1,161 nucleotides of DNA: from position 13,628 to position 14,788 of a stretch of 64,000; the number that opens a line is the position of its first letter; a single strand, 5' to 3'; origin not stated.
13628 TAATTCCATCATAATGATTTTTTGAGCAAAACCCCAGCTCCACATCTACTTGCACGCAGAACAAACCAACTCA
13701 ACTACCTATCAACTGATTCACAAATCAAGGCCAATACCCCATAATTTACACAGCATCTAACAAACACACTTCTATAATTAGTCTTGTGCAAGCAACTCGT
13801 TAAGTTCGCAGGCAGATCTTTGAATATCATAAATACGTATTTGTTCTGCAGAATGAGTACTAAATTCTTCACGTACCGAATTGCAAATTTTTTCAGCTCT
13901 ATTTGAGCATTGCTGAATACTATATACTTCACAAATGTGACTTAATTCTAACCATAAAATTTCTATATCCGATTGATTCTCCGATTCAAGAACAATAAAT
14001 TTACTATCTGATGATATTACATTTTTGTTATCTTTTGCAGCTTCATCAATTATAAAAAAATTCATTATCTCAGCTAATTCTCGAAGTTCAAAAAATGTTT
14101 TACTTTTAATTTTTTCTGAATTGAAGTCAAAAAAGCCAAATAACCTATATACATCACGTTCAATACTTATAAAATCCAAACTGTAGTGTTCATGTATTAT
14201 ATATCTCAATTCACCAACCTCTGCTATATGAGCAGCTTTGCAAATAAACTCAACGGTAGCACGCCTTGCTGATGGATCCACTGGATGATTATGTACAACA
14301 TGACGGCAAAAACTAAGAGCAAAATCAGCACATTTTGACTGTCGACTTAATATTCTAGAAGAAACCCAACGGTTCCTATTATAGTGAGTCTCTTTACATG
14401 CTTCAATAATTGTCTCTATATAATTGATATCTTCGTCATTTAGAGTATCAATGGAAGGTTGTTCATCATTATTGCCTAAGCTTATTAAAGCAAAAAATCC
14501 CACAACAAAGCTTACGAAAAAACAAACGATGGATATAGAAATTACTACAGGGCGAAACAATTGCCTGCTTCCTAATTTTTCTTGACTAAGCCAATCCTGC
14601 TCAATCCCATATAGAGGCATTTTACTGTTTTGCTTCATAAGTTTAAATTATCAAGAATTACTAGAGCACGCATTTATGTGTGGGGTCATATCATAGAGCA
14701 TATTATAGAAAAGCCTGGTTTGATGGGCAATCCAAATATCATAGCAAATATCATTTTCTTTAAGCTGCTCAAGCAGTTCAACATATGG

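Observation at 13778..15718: Three paralogous Cys-rich envelope proteins built from two shuffled domains (A+B, B alone, A alone)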

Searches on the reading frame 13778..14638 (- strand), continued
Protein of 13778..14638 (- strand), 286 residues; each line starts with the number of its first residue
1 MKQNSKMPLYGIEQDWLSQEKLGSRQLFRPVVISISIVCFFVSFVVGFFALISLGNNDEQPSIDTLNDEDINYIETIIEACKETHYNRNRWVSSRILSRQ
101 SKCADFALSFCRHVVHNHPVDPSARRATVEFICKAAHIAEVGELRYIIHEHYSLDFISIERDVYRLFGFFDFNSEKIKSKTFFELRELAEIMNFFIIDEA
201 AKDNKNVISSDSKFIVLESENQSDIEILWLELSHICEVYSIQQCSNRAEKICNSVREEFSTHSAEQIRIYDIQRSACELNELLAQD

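Call 49: search_protein_families(library=pfam, proteins=[L008:2668-3069:+, L003:5440-6243:-, L003:6323-6694:-, P0004, P0005, L004:9621-9989:+], max_evalue=0.1)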
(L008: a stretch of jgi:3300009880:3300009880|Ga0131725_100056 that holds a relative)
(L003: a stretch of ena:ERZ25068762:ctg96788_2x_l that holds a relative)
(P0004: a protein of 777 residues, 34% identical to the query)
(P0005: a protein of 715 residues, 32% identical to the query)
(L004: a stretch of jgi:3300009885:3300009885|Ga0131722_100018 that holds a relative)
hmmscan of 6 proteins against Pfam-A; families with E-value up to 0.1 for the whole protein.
L008:2668-3069:+ (133 aa): 0 families

L003:5440-6243:- (267 aa): 3 families
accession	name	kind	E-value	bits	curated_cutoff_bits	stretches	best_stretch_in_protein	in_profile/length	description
PF01544.23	CorA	-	7.4e-07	29.2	27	1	71-245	116-288/292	CorA-like Mg2+ transporter protein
PF09415.16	CENP-X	-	0.042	14.6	25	0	54-86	30-64/74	CENP-S associating Centromere protein X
PF15222.11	KAR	-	0.058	14.2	27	0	83-118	11-53/105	Kidney androgen-regulated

L003:6323-6694:- (123 aa): 1 family
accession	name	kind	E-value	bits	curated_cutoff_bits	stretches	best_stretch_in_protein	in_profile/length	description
PF22510.1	FlhF_N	-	0.071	13.6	27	0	76-98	31-53/54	Flagellar biosynthesis protein FlhF, N domain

P0004 (777 aa): 5 families
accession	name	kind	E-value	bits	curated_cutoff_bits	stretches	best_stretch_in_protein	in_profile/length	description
PF00353.25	HemolysinCabind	-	2.9e-19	69.1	23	4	573-607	2-36/36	RTX calcium-binding nonapeptide repeat (4 copies)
PF17963.7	Big_9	-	0.00013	23.2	23.6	1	405-508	1-88/89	Bacterial Ig domain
PF17803.7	Cadherin_4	-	0.0016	19.3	25.1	1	400-438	6-46/71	Bacterial cadherin-like domain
PF00801.26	PKD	-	0.015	15.8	23.5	1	333-396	20-76/80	PKD domain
PF23714.1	Rv3627c_N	-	0.094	13.1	27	0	8-34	5-31/58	Carboxypeptidase Rv3627c-like, N-terminal domain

P0005 (715 aa): 3 families
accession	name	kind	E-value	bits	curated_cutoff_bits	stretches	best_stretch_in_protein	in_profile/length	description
PF00353.25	HemolysinCabind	-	7.3e-22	77.4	23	3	476-511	1-36/36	RTX calcium-binding nonapeptide repeat (4 copies)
PF17963.7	Big_9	-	6.5e-07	30.6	23.6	1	341-439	2-88/89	Bacterial Ig domain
PF17803.7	Cadherin_4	-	0.085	13.8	25.1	0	329-367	2-40/71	Bacterial cadherin-like domain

L004:9621-9989:+ (122 aa): 3 families
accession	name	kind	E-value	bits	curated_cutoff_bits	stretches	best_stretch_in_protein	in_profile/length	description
PF21719.3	MIOS_a-sol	-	0.00075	19.5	27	1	25-111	45-126/230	MIOS, alpha-solenoid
PF20053.4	WC-rich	-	0.043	14.5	24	1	59-118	1-58/106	Wolframin cysteine-rich domain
PF24268.1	NttC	-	0.084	13.5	27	1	6-71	6-73/130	T2SS substrate NttC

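Call 55: find_homologous_proteins(query=A5, max_evalue=0.001)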
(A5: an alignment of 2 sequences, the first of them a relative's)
Query A5 (2 sequences) (777 aa, profile of the alignment): 40 proteins with E <= 0.001 among 8000 candidates.
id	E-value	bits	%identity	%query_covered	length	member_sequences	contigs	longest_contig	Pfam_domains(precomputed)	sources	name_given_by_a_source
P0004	0.0e+0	1546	100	100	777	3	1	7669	PF00353.26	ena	-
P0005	0.0e+0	1394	43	90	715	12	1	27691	PF17963.8,PF00353.26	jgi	-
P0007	0.0e+0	1041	44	90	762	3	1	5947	PF17963.8,PF00353.26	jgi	-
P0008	4.3e-123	430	44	64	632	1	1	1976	PF17963.8,PF17803.8,PF00353.26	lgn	-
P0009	1.2e-102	362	38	66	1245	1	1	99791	PF17963.8,PF17803.8,PF00353.26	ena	-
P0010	4.1e-96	341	36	71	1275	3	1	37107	PF17963.8,PF00353.26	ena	-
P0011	5.7e-96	340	37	67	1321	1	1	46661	PF17963.8,PF00353.26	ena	-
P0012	2.8e-95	338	36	67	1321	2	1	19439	PF17963.8,PF17803.8,PF00353.26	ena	-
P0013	4.3e-93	331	35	63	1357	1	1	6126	PF17963.8,PF02010.22,PF00353.26,PF18911.7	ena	-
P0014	8.7e-90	320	35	63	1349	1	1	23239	PF22352.3,PF17963.8,PF00353.26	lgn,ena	-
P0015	2.1e-85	305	33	65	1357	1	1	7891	PF17963.8,PF00353.26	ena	-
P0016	1.4e-79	286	33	64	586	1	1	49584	PF17963.8,PF00353.26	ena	-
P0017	2.9e-31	126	45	12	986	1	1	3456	PF00353.26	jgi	jgi:Ca2+-binding RTX toxin-like protein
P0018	2.4e-26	110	44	11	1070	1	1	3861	PF08548.18,PF00353.26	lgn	-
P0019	4.2e-26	109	32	22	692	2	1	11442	PF26549.1,PF07676.19,PF00353.26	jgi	-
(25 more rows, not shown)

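Call 56: find_related_loci(query=A6, collection=metagenome_contigs, flank=10000)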
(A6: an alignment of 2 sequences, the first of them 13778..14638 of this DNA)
Query A6 (286 aa) in metagenome_contigs; peptide patterns used: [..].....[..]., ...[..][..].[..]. (x = any residue, [..] = any of these).
443 stretches matched a pattern, but none encodes a relative of the query by tblastn (E <= 1e-3).

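Call 59: find_encoding_contigs(protein=P0009, flank=6000, max_places=2)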
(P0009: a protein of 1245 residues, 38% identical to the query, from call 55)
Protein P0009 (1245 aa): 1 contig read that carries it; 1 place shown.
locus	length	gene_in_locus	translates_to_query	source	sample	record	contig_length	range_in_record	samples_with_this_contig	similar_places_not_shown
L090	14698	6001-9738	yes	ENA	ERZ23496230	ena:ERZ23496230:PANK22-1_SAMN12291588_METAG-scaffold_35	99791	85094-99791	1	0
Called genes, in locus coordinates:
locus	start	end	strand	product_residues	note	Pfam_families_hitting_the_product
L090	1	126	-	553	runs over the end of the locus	PF00005:ABC_tran, PF13304:AAA_21 (faint), PF00005:ABC_tran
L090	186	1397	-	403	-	PF02608:Bmp (weak)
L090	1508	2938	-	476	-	PF01979:Amidohydro_1, PF07969:Amidohydro_3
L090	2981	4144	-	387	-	PF00355:Rieske, PF00848:Ring_hydroxyl_A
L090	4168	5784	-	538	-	PF00501:AMP-binding, PF13193:AMP-binding_C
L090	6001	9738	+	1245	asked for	PF17803:Cadherin_4 (weak), PF17963:Big_9, PF00353:HemolysinCabind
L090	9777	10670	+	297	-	-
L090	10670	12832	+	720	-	-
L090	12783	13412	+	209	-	-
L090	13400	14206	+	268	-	-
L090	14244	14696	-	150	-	?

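Call 60: find_encoding_contigs(protein=P0011, flank=6000, max_places=2)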
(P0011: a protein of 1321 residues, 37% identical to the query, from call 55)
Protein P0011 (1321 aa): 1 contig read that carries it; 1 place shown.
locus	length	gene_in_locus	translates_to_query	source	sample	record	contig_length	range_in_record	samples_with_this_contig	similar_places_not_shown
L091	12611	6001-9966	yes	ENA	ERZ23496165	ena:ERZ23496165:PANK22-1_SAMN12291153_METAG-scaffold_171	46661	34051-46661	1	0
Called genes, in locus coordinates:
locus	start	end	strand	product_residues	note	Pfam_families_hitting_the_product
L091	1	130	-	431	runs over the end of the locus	PF01148:CTP_transf_1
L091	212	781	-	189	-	PF01765:RRF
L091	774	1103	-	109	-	-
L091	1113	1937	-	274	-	PF00106:adh_short, PF08659:KR, PF13561:adh_short_C2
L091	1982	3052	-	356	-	PF00814:TsaD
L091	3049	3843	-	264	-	PF00814:TsaD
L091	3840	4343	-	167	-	PF02367:TsaE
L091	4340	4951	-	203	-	PF03167:UDG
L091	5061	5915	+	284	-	PF00106:adh_short, PF13561:adh_short_C2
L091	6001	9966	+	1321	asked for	PF17963:Big_9, PF00353:HemolysinCabind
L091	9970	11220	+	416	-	-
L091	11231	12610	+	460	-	?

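Call 61: find_encoding_contigs(protein=P0016, flank=6000, max_places=2)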
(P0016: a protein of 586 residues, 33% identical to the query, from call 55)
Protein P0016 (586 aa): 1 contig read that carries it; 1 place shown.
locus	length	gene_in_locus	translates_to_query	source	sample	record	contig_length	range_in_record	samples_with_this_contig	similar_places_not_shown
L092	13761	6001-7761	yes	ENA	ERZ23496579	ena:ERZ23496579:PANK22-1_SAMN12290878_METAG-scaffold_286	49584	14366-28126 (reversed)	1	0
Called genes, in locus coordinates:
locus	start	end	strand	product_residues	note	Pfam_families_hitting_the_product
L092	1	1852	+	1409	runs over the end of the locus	PF17803:Cadherin_4 (weak), PF17892:Cadherin_5, PF17963:Big_9, PF00353:HemolysinCabind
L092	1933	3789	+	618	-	PF17963:Big_9, PF00353:HemolysinCabind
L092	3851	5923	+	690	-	PF17963:Big_9 (weak), PF00353:HemolysinCabind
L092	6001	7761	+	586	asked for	PF17963:Big_9 (faint), PF00353:HemolysinCabind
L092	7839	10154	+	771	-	PF00041:fn3 (faint), PF17963:Big_9, PF00353:HemolysinCabind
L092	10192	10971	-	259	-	PF22515:DUF6996, PF22518:DUF6997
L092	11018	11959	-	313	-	PF01555:N6_N4_Mtase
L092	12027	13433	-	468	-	PF05096:Glu_cyclase_2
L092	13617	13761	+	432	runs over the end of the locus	PF00140:Sigma70_r1_2, PF04542:Sigma70_r2, PF04539:Sigma70_r3, PF04545:Sigma70_r4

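Call 65: find_encoding_contigs(protein=P0014, flank=7000, max_places=2)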
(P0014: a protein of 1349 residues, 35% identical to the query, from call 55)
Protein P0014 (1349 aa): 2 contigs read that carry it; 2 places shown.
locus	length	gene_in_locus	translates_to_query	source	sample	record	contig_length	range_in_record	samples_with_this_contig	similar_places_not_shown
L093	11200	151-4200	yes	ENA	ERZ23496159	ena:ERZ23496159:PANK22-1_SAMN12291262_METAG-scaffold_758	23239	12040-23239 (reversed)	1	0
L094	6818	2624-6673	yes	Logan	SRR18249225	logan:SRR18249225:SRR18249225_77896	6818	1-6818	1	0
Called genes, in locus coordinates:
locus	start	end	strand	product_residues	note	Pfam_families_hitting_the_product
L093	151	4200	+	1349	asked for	PF22352:K319L-like_PKD (faint), PF17963:Big_9, PF00353:HemolysinCabind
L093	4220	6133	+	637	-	-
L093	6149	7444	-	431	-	PF00202:Aminotran_3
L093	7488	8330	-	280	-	PF00795:CN_hydrolase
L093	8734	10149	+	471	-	PF01979:Amidohydro_1, PF12890:DHOase (faint), PF07969:Amidohydro_3 (weak)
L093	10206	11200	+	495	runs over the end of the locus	PF00171:Aldedh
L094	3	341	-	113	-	?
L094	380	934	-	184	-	PF02367:TsaE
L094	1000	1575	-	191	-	PF03167:UDG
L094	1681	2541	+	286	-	PF00106:adh_short, PF08659:KR (weak), PF13561:adh_short_C2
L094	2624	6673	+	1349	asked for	PF22352:K319L-like_PKD (faint), PF17963:Big_9, PF00353:HemolysinCabind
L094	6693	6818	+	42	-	?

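Call 66: find_encoding_contigs(protein=P0010, flank=7000, max_places=2)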
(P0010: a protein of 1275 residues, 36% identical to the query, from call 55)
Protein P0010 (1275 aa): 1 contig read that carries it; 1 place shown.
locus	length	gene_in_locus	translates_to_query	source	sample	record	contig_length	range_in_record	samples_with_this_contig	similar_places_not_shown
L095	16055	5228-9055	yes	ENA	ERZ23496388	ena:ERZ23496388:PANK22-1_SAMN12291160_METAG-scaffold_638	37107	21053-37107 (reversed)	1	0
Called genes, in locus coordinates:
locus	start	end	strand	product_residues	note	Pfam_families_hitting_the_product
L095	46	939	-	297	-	PF00814:TsaD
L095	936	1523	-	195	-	-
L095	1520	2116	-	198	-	PF03167:UDG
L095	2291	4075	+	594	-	PF13416:SBP_bac_8, PF01547:SBP_bac_1 (weak)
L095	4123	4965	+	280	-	PF00106:adh_short, PF08659:KR (weak), PF13561:adh_short_C2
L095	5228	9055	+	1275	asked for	PF17963:Big_9, PF00353:HemolysinCabind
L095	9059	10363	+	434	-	-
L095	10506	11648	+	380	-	-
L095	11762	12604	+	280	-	PF00795:CN_hydrolase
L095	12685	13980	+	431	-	PF00202:Aminotran_3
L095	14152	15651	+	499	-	PF07969:Amidohydro_3 (weak), PF12890:DHOase (weak), PF01979:Amidohydro_1, PF07969:Amidohydro_3 (weak)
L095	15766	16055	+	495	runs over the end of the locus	PF00171:Aldedh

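Call 67: find_encoding_contigs(protein=P0007, flank=7000, max_places=3)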
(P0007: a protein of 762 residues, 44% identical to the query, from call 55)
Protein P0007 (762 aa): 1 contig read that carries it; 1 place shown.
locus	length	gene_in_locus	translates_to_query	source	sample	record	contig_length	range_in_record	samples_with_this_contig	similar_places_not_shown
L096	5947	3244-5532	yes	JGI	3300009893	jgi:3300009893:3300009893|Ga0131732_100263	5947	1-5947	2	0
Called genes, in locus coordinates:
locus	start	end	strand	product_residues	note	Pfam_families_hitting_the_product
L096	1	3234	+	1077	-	?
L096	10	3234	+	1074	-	PF17803:Cadherin_4, PF17963:Big_9, PF00353:HemolysinCabind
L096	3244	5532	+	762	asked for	PF17963:Big_9 (faint), PF00353:HemolysinCabind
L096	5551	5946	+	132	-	?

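Call 96: find_related_loci(query=A6, collection=viral_contigs, flank=5000)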
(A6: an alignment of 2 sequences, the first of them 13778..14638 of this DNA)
Query A6 (286 aa) in viral_contigs; peptide patterns used: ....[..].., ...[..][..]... (x = any residue, [..] = any of these).
39 stretches matched a pattern, but none encodes a relative of the query by tblastn (E <= 1e-3).

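Call 98: search_dna_similar(query=window:13778-14638:-, collection=phages, mode=protein, max_evalue=0.01)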
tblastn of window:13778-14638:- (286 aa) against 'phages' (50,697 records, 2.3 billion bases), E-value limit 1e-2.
No match.

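Call 99: search_dna_similar(query=window:13778-14638:-, collection=plasmids, mode=protein, max_evalue=0.01)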
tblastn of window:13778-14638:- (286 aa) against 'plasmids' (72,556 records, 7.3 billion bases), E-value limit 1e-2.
No match.

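Call 100: search_protein_families(library=pfam, proteins=[P0009, P0011, P0014, P0016, P0007], max_evalue=0.01)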
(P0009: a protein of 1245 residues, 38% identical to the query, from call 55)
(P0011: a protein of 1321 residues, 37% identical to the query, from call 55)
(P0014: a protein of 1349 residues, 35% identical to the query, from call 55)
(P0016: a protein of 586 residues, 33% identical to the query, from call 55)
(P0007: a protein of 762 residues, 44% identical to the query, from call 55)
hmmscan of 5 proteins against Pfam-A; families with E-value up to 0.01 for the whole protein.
P0009 (1245 aa): 5 families
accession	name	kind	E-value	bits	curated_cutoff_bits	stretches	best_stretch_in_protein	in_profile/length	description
PF00353.25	HemolysinCabind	-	2.5e-40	136.4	23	5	1107-1142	1-36/36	RTX calcium-binding nonapeptide repeat (4 copies)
PF17963.7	Big_9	-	2.5e-10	41.6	23.6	1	979-1070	1-88/89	Bacterial Ig domain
PF17803.7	Cadherin_4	-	7.9e-07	29.9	25.1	1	969-1026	1-59/71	Bacterial cadherin-like domain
PF17957.7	Big_7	-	8.8e-05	23.5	24.1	0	788-816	1-29/70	Bacterial Ig domain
PF17892.7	Cadherin_5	-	0.0066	16.7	26.5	0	979-1072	2-97/98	Cadherin-like domain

P0011 (1321 aa): 3 families
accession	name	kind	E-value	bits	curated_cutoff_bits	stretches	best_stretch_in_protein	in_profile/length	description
PF00353.25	HemolysinCabind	-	5.3e-37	125.8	23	5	1186-1221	1-36/36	RTX calcium-binding nonapeptide repeat (4 copies)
PF17963.7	Big_9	-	1.1e-09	39.5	23.6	1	1058-1150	1-89/89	Bacterial Ig domain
PF17803.7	Cadherin_4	-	2.8e-05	25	25.1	1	1048-1107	1-61/71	Bacterial cadherin-like domain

P0014 (1349 aa): 7 families
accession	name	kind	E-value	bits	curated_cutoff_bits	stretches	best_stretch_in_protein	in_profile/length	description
PF00353.25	HemolysinCabind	-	5.9e-33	112.9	23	6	1303-1338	1-36/36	RTX calcium-binding nonapeptide repeat (4 copies)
PF17963.7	Big_9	-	5.3e-12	46.9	23.6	1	1082-1176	1-88/89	Bacterial Ig domain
PF22352.2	K319L-like_PKD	-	1.1e-06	29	27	1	1004-1080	3-83/84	K319L-like, PKD domain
PF18911.6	PKD_4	-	2.3e-05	24.8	27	1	1004-1080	10-84/85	PKD domain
PF02010.21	REJ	-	0.00012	21.3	25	1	940-1086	151-315/452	REJ domain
PF17957.7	Big_7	-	0.00035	21.6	24.1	0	895-965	1-64/70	Bacterial Ig domain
PF09912.14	DUF2141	-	0.00099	19.5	24.4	1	819-879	53-103/112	Uncharacterized protein conserved in bacteria (DUF2141)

P0016 (586 aa): 4 families
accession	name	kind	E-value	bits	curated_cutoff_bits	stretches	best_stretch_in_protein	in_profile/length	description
PF00353.25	HemolysinCabind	-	2.5e-46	155.6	23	6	540-575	1-36/36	RTX calcium-binding nonapeptide repeat (4 copies)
PF17963.7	Big_9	-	1.8e-07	32.4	23.6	0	279-355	1-70/89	Bacterial Ig domain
PF17803.7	Cadherin_4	-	2.8e-05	25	25.1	1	273-330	5-63/71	Bacterial cadherin-like domain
PF17957.7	Big_7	-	4.7e-05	24.4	24.1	1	174-236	1-60/70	Bacterial Ig domain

P0007 (762 aa): 2 families
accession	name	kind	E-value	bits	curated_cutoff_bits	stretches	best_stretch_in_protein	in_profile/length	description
PF00353.25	HemolysinCabind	-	6.3e-20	71.2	23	4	529-563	2-36/36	RTX calcium-binding nonapeptide repeat (4 copies)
PF17963.7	Big_9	-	4.1e-06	28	23.6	0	384-482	2-88/89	Bacterial Ig domain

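Call 108: find_encoding_contigs(protein=P0006, flank=10000, max_places=5)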
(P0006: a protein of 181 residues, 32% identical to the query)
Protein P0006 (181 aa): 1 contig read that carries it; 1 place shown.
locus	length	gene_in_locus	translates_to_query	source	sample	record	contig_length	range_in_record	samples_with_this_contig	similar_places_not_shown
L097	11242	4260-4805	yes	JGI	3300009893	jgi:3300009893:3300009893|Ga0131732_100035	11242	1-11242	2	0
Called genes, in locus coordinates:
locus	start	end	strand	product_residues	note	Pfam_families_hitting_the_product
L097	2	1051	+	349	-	?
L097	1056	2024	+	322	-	PF13191:AAA_16 (weak), PF00004:AAA, PF07724:AAA_2 (faint), PF07726:AAA_3 (faint), PF07728:AAA_5, PF13401:AAA_22 (weak)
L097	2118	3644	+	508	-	PF05762:VWA_CoxE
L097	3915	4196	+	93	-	-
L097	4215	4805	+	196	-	-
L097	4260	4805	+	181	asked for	-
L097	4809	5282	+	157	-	-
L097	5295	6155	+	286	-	-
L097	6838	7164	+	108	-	-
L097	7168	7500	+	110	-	-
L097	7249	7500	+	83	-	-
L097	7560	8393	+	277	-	PF00106:adh_short, PF08659:KR, PF13561:adh_short_C2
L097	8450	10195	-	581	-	PF00174:Oxidored_molyb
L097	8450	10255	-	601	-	PF00174:Oxidored_molyb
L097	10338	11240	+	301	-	?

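Call 117: find_encoding_contigs(protein=P0015, flank=6000, max_places=2)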
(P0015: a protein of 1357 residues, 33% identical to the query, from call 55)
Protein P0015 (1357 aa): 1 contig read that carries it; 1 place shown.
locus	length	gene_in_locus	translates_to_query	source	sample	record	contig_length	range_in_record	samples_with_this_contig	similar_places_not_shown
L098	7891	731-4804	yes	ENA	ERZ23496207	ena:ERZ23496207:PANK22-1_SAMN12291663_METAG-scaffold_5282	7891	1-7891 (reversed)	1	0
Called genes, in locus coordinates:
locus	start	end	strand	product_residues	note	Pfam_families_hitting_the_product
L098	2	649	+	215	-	?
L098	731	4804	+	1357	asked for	PF17963:Big_9 (weak), PF00353:HemolysinCabind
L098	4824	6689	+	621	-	-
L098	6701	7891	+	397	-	?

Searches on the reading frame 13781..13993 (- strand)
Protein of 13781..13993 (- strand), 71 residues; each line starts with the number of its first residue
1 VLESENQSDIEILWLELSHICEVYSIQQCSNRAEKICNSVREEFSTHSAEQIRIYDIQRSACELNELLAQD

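Call 37: search_solved_structures(query=A3, max_evalue=10)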
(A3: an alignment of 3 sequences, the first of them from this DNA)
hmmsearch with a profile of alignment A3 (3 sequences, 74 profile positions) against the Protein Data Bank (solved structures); distinct sequences matched with E-value up to 10: 0.

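Call 75: search_solved_structures(query=A7, max_evalue=10)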
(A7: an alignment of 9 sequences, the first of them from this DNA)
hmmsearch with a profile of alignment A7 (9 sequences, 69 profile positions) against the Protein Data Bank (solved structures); distinct sequences matched with E-value up to 10: 0.
